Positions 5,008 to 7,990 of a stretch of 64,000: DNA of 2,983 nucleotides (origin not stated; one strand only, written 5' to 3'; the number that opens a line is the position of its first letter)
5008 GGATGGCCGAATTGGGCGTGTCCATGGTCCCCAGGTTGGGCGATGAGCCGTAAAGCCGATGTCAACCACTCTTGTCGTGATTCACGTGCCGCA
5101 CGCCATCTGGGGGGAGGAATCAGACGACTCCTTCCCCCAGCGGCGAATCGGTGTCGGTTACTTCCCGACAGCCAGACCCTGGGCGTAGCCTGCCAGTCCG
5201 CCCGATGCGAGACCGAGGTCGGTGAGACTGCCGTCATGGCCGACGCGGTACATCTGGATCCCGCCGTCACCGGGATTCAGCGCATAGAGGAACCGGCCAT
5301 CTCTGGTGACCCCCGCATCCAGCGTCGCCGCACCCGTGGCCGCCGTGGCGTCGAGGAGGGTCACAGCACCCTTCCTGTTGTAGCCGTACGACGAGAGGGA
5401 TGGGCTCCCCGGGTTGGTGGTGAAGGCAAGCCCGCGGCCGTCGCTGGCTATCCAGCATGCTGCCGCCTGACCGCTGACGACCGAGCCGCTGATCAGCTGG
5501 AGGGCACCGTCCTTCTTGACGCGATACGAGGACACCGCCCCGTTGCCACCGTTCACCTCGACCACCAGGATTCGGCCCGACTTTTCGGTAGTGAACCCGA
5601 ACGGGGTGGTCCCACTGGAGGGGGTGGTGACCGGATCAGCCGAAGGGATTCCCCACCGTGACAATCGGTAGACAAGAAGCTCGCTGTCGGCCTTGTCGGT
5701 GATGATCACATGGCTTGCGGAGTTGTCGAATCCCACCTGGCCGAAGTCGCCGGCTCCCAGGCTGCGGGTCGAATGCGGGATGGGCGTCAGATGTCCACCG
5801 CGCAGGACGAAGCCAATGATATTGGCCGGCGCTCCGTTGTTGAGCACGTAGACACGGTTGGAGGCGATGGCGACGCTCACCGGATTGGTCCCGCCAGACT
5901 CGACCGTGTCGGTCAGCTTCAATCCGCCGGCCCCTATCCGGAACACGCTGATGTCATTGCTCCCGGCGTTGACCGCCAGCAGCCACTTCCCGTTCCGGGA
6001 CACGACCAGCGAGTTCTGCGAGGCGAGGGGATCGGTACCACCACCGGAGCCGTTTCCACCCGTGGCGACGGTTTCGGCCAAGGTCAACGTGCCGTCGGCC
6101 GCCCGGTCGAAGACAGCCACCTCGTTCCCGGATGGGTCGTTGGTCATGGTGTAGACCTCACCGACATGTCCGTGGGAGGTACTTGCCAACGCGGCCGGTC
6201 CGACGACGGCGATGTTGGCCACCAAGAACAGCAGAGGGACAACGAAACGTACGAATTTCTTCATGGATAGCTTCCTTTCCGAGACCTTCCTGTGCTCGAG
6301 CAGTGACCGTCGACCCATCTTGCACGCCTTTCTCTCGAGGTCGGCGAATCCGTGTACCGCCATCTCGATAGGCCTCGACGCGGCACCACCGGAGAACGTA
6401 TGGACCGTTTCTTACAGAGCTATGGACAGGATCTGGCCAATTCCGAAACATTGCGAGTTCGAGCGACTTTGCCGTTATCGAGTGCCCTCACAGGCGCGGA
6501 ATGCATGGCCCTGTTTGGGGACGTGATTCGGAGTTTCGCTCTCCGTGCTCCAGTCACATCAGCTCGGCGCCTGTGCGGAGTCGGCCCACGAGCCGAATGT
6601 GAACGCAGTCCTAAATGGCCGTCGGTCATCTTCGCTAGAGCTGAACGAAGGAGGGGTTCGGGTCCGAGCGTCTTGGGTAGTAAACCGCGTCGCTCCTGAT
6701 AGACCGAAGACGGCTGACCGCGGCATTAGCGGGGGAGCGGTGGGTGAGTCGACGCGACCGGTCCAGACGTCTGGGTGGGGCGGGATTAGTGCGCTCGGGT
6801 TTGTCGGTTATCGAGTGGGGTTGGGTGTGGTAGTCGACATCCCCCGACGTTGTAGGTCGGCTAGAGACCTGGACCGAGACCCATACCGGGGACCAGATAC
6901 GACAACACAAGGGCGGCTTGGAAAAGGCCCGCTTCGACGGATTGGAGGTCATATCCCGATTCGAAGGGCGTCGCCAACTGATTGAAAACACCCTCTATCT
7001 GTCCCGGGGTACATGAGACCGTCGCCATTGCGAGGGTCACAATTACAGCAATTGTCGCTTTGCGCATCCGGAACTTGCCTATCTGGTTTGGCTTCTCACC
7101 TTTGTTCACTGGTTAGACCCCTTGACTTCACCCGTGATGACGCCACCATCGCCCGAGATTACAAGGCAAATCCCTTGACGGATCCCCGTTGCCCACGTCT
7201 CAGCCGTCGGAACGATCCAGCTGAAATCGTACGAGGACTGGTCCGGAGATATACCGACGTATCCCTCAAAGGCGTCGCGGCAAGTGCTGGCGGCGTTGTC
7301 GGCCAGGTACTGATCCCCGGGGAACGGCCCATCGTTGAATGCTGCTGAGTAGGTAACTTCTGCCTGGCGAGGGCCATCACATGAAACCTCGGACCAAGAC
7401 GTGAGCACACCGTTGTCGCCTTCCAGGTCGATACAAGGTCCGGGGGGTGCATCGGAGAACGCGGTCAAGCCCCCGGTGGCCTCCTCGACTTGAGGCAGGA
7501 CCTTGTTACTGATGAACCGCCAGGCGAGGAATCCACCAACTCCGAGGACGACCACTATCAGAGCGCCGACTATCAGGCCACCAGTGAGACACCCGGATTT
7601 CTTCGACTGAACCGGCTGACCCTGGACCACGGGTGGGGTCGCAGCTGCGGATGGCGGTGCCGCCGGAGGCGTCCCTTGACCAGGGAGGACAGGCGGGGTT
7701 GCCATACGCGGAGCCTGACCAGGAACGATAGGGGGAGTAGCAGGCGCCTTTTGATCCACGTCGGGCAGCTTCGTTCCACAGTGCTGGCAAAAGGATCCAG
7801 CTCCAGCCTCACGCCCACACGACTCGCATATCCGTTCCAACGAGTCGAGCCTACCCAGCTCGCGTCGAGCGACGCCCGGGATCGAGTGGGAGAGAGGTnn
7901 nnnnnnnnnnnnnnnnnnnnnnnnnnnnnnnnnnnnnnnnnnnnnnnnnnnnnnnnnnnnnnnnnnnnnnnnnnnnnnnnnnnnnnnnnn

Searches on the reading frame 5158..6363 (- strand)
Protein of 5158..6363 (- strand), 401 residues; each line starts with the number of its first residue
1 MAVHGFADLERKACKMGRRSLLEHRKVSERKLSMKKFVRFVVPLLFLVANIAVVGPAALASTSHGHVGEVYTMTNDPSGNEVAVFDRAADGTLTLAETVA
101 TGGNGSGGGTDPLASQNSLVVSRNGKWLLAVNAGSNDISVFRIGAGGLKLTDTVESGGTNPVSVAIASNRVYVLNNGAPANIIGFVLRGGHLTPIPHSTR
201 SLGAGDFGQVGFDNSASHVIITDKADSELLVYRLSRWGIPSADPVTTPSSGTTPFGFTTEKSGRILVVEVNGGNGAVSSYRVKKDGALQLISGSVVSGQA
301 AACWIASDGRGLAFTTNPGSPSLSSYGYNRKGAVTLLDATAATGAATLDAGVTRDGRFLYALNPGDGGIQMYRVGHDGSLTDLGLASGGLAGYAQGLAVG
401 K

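Call 59: search_protein_families(library=pfam, proteins=[window:5158-6363:-], max_evalue=0.001)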
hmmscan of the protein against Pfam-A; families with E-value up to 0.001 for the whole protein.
window:5158-6363:- (401 aa): 1 family
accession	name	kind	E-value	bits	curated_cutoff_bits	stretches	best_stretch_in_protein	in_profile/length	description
PF10282.15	Lactonase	-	2.5e-16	60.3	21.7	1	80-174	213-306/344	Lactonase, 7-bladed beta-propeller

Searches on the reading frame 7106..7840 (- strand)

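Call 58: search_protein_families(library=pfam, proteins=[window:7106-7840:-], max_evalue=0.001)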
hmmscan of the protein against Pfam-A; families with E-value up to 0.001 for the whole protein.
window:7106-7840:- (244 aa): 1 family
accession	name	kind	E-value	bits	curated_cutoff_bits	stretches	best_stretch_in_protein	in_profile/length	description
PF13845.11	Septum_form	-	2.1e-08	34.4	25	1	134-229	2-106/227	Septum formation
